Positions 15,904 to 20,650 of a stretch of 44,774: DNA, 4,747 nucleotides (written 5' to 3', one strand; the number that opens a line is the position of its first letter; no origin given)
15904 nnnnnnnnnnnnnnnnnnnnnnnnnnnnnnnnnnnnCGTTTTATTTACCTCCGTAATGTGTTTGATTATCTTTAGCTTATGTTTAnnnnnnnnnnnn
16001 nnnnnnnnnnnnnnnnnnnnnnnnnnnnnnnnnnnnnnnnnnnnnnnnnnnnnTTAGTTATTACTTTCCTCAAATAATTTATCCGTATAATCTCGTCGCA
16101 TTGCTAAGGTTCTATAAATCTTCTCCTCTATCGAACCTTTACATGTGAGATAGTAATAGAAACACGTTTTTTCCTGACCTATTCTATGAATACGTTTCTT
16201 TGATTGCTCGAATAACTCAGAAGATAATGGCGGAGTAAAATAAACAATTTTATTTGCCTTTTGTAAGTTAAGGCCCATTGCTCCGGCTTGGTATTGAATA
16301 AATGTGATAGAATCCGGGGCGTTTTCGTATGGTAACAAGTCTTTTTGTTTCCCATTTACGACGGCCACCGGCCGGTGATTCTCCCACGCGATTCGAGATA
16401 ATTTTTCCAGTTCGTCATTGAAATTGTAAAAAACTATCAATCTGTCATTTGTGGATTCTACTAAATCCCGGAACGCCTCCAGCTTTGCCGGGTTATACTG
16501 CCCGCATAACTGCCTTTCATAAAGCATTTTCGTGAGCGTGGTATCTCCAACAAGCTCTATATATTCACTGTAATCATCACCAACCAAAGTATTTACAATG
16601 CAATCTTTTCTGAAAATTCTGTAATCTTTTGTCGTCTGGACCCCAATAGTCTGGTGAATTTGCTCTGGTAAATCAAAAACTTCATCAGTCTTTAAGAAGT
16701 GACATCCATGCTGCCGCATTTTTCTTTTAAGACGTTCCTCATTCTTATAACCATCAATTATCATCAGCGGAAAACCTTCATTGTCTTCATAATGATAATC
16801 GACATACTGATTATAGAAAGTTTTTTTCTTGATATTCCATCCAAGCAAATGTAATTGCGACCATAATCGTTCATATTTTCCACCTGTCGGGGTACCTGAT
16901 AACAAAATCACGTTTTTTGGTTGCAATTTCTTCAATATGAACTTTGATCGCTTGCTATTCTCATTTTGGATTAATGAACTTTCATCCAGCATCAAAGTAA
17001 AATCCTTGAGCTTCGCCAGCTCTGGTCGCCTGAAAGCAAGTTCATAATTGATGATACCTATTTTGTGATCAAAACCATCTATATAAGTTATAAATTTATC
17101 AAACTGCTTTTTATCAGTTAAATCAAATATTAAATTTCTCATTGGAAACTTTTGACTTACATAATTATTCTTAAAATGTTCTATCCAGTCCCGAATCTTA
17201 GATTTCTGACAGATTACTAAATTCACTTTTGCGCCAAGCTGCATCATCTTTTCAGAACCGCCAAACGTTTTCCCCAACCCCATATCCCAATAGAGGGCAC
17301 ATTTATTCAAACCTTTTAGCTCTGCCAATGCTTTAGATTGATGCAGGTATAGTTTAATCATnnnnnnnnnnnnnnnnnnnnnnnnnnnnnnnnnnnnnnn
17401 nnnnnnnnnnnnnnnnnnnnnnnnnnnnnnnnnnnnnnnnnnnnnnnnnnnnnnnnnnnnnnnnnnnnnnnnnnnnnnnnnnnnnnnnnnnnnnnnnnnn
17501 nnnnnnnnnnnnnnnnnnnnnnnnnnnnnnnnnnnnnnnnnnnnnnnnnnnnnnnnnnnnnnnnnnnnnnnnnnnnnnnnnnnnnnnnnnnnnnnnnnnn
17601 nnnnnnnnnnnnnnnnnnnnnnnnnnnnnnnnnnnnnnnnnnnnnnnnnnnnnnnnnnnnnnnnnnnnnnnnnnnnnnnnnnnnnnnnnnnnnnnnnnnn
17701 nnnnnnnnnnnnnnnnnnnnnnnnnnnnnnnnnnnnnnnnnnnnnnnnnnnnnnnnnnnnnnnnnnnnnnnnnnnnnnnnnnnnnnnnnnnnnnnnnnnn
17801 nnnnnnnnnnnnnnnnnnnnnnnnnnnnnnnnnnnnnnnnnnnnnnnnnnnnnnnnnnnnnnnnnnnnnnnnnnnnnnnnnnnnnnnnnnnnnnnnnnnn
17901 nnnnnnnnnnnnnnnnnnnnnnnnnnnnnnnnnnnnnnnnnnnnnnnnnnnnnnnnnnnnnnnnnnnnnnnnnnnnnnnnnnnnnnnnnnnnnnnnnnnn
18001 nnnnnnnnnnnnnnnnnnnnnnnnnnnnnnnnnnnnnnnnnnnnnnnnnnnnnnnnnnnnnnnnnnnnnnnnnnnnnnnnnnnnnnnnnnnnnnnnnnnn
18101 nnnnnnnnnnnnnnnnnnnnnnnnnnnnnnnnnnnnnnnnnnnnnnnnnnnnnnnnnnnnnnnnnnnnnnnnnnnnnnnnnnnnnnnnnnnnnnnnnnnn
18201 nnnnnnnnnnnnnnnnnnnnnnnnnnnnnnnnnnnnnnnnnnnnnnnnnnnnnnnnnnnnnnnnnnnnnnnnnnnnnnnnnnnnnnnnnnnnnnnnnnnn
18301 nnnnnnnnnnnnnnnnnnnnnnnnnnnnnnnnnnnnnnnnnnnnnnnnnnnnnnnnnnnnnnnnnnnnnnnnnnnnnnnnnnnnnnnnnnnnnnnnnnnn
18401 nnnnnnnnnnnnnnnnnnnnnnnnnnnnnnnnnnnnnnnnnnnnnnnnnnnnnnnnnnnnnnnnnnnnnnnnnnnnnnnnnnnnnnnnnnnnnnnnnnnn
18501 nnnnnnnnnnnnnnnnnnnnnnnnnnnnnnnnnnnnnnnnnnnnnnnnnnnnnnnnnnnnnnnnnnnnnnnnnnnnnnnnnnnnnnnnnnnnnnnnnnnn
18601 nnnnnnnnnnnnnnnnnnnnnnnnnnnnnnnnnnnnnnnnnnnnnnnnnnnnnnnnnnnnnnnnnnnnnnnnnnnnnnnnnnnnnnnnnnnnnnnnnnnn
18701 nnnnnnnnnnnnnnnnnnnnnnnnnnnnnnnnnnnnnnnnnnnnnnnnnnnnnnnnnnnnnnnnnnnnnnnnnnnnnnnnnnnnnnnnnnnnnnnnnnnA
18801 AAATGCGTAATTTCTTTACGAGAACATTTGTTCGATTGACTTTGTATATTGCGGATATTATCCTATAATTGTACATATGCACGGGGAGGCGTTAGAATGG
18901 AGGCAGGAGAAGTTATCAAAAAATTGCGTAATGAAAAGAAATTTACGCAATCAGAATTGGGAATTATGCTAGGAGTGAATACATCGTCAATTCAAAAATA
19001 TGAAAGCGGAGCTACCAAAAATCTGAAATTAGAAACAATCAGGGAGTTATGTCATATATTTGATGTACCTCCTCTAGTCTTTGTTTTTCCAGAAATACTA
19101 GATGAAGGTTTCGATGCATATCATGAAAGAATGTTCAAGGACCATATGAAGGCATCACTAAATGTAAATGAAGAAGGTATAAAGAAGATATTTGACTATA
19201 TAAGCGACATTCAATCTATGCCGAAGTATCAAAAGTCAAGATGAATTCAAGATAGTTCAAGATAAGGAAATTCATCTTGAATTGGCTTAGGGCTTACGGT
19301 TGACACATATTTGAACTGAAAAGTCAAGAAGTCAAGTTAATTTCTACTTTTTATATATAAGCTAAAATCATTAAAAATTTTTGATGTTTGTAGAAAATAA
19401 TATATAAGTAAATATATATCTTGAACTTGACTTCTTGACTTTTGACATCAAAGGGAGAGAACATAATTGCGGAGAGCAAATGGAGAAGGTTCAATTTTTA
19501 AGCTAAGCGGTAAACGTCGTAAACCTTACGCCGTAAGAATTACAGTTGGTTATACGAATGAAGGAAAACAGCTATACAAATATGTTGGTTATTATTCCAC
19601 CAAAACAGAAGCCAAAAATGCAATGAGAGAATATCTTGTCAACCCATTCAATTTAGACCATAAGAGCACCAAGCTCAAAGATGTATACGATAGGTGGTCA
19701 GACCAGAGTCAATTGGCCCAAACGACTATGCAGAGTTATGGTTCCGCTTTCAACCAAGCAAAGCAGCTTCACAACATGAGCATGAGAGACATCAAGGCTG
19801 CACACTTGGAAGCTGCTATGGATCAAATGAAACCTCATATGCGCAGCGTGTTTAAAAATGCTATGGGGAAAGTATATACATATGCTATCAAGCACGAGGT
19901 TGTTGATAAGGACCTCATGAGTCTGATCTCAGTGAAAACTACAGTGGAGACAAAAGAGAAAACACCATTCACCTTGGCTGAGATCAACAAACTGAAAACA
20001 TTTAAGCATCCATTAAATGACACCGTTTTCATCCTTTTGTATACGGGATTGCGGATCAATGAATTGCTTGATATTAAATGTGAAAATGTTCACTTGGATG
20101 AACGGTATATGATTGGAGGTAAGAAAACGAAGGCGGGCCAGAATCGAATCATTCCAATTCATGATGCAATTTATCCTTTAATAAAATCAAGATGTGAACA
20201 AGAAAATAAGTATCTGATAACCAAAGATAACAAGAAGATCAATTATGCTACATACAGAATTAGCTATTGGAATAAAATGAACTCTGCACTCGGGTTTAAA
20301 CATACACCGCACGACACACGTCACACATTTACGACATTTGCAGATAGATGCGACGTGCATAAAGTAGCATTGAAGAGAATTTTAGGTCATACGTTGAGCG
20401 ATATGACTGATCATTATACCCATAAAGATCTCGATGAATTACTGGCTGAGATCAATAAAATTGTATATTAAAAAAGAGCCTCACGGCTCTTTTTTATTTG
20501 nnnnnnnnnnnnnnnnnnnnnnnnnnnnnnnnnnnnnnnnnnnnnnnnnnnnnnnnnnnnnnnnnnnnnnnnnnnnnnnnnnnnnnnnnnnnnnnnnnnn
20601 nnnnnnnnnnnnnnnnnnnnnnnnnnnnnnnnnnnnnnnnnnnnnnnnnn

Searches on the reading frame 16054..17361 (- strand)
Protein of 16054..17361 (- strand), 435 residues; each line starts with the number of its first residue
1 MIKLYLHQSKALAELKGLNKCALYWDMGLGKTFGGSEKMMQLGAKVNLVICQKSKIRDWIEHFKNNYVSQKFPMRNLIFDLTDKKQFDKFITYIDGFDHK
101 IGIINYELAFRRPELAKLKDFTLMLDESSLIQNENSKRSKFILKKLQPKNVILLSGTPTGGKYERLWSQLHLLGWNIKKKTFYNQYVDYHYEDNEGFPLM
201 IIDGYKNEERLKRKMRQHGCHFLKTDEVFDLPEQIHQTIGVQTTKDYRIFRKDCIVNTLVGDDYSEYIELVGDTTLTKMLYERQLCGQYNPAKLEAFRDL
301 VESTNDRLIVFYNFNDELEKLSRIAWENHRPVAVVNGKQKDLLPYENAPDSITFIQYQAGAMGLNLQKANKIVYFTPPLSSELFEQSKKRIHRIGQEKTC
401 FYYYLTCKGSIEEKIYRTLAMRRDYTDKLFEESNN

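Call 12: search_protein_families(library=phrogs, proteins=[window:16054-17361:-], max_evalue=0.001)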
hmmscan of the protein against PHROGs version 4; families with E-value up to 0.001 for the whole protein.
window:16054-17361:- (435 aa): 3 families
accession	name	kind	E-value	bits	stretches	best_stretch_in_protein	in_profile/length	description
phrog_62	-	DNA, RNA and nucleotide metabolism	3.7e-88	297.5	1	2-432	695-1135/1881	DNA helicase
phrog_29996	-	unknown function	1.2e-12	47.7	2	351-423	1085-1157/1189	-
phrog_11354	-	unknown function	2.2e-08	34.8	1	358-427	32-102/116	-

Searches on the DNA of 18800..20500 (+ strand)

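Call 8: search_dna_similar(query=window:18800-20500:+, collection=phages, mode=distant, max_rows=30)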
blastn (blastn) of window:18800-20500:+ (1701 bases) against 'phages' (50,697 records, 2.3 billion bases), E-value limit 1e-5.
No match.
